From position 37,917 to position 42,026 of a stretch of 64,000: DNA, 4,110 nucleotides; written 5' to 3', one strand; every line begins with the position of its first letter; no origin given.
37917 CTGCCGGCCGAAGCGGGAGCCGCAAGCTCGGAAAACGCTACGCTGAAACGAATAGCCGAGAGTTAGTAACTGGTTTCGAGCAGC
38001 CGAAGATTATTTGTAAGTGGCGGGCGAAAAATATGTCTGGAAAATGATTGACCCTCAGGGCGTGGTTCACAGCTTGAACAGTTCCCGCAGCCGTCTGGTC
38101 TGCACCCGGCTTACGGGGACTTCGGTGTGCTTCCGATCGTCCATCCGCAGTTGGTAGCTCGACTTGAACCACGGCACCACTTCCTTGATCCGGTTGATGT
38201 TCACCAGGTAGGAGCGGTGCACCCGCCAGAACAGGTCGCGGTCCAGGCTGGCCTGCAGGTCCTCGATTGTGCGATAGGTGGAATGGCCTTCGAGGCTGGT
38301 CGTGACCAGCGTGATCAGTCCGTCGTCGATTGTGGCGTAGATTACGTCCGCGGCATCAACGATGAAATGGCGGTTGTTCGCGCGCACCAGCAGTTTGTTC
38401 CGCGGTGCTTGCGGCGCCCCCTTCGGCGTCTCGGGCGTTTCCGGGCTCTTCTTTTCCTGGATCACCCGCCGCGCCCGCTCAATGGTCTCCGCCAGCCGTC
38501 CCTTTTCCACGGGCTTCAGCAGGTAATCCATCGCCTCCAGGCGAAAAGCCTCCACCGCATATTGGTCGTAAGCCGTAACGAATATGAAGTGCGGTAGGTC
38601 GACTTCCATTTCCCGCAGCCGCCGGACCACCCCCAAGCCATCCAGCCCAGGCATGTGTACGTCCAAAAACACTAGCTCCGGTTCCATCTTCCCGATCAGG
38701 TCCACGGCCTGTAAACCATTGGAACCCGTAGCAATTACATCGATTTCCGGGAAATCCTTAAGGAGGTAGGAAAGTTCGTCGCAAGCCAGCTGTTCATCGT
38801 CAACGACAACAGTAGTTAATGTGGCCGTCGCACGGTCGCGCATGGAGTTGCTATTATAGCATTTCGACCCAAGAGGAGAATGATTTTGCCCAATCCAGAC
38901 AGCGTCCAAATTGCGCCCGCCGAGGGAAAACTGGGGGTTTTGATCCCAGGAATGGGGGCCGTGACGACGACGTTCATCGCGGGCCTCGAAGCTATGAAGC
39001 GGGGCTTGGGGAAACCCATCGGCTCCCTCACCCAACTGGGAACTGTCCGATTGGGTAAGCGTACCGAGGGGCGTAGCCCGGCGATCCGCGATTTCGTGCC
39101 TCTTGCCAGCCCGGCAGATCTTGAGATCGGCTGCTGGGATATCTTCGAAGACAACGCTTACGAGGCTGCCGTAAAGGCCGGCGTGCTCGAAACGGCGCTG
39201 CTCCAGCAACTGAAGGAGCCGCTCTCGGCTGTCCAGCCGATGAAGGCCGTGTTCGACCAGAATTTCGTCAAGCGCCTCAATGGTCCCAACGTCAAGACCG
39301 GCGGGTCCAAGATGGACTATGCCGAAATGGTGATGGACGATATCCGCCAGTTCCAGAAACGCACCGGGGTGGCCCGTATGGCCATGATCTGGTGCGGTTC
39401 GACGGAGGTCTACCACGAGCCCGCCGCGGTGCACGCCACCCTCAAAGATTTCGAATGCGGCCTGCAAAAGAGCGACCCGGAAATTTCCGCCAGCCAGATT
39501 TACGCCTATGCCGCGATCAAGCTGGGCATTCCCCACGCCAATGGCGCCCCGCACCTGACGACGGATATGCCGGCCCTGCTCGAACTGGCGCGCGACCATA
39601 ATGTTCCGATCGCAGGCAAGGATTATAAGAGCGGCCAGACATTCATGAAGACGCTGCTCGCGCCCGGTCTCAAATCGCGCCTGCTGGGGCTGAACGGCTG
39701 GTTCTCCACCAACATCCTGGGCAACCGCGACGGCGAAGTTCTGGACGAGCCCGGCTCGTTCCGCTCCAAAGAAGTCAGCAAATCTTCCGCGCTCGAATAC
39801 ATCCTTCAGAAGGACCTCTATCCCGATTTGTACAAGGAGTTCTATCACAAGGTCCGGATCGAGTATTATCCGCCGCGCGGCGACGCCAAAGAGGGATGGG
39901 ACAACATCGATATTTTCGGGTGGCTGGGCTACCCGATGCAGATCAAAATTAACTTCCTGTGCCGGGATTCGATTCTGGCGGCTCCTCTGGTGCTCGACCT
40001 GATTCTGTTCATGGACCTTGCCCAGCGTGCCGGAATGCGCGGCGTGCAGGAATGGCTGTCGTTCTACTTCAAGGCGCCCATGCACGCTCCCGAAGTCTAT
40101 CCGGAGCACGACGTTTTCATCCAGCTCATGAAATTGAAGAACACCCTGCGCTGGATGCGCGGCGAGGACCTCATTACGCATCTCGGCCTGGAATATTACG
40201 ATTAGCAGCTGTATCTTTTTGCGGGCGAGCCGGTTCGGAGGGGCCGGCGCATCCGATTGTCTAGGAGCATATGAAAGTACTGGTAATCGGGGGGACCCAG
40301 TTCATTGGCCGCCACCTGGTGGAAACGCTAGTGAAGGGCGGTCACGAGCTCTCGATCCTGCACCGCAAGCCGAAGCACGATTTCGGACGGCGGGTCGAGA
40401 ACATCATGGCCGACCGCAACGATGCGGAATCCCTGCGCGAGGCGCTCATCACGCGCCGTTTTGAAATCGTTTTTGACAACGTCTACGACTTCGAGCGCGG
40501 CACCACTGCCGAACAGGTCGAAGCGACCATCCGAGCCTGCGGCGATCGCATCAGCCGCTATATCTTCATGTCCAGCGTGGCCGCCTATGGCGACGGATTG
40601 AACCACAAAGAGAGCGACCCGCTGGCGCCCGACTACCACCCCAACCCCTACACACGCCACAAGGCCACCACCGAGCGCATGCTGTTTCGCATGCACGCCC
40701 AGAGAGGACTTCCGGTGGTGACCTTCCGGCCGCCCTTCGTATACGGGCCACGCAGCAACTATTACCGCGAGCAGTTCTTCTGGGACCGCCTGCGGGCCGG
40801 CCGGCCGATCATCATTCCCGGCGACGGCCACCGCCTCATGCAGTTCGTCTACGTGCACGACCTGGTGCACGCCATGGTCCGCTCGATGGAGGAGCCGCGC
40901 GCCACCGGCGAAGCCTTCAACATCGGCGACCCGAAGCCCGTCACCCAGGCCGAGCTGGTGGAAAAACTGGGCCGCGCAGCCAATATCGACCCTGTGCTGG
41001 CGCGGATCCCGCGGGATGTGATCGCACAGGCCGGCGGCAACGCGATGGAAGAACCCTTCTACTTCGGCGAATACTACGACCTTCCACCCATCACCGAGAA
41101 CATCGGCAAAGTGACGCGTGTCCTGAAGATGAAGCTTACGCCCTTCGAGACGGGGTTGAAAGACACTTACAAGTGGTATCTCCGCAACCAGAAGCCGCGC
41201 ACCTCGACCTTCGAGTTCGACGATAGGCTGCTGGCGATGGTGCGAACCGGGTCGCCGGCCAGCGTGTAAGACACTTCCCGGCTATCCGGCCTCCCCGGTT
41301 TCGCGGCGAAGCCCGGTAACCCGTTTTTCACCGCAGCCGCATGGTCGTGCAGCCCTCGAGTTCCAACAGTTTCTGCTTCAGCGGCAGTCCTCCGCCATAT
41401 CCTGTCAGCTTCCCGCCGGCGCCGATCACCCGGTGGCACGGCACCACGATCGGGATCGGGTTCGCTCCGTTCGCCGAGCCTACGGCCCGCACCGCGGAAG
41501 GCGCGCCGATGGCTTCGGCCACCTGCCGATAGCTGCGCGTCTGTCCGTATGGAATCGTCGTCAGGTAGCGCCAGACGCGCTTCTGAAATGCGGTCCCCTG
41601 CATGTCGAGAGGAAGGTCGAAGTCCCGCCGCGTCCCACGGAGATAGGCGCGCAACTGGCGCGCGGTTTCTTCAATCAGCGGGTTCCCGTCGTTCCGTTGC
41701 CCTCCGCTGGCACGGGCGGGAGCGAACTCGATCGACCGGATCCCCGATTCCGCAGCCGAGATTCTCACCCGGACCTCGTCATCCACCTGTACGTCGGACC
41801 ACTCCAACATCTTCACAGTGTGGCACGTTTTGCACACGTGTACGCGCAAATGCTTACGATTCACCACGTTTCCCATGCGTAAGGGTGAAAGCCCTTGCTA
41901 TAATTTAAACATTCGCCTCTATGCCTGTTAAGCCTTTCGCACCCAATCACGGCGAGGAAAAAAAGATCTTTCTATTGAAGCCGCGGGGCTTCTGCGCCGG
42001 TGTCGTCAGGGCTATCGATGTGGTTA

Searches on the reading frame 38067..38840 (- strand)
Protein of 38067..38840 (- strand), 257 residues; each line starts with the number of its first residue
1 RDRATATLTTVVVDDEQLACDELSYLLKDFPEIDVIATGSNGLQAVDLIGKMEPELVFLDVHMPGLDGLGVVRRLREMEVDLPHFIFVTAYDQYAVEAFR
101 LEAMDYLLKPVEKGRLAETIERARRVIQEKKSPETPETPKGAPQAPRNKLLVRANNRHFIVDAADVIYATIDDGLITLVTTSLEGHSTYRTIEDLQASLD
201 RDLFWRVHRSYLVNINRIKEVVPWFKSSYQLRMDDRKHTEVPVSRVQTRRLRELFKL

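Call 75: search_protein_families(library=pfam, proteins=[window:38067-38840:-], max_evalue=0.0001)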
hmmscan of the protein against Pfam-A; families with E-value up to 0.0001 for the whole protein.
window:38067-38840:- (257 aa): 2 families
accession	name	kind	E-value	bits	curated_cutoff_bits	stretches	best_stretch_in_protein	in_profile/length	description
PF04397.21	LytTR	-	1.1e-23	83.7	22.6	1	157-255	2-97/98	LytTr DNA-binding domain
PF00072.30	Response_reg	-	5.2e-22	78.6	30.2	1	11-120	2-110/111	Response regulator receiver domain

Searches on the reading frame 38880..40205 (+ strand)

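Call 75: search_protein_families(library=pfam, proteins=[window:38880-40205:+], max_evalue=0.0001)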
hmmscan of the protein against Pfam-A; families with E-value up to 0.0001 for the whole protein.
window:38880-40205:+ (441 aa): 2 families
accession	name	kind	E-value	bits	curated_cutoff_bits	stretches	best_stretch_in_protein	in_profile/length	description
PF07994.18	NAD_binding_5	-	4.7e-95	319.2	25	1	18-424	1-321/321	Myo-inositol-1-phosphate synthase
PF01658.22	Inos-1-P_synth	-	1.9e-31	108.9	27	1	252-364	1-107/107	Myo-inositol-1-phosphate synthase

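Call 76: search_protein_families(library=ncbifam, proteins=[window:38880-40205:+], max_evalue=0.000001)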
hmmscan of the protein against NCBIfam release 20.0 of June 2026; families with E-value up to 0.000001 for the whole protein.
window:38880-40205:+ (441 aa): 1 family
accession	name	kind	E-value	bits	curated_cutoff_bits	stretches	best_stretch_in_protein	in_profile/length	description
TIGR03450.1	mycothiol_INO1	equivalog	4.3e-07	29.5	638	1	203-408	137-343/355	inositol-3-phosphate synthase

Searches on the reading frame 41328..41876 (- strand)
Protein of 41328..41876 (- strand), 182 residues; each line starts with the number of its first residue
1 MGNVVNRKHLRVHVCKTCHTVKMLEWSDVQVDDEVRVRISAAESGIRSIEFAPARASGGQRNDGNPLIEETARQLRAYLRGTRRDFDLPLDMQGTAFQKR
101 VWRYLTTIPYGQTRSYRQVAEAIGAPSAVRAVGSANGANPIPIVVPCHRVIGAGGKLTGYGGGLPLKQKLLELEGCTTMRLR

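Call 75: search_protein_families(library=pfam, proteins=[window:41328-41876:-], max_evalue=0.0001)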
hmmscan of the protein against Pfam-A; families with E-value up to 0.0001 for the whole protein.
window:41328-41876:- (182 aa): 2 families
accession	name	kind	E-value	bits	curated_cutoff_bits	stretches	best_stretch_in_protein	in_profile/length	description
PF01035.26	DNA_binding_1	-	4.1e-36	123.1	27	1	96-175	1-80/81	6-O-methylguanine DNA methyltransferase, DNA binding domain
PF02870.21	Methyltransf_1N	-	1.4e-05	25.9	21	1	39-91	15-70/71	6-O-methylguanine DNA methyltransferase, ribonuclease-like domain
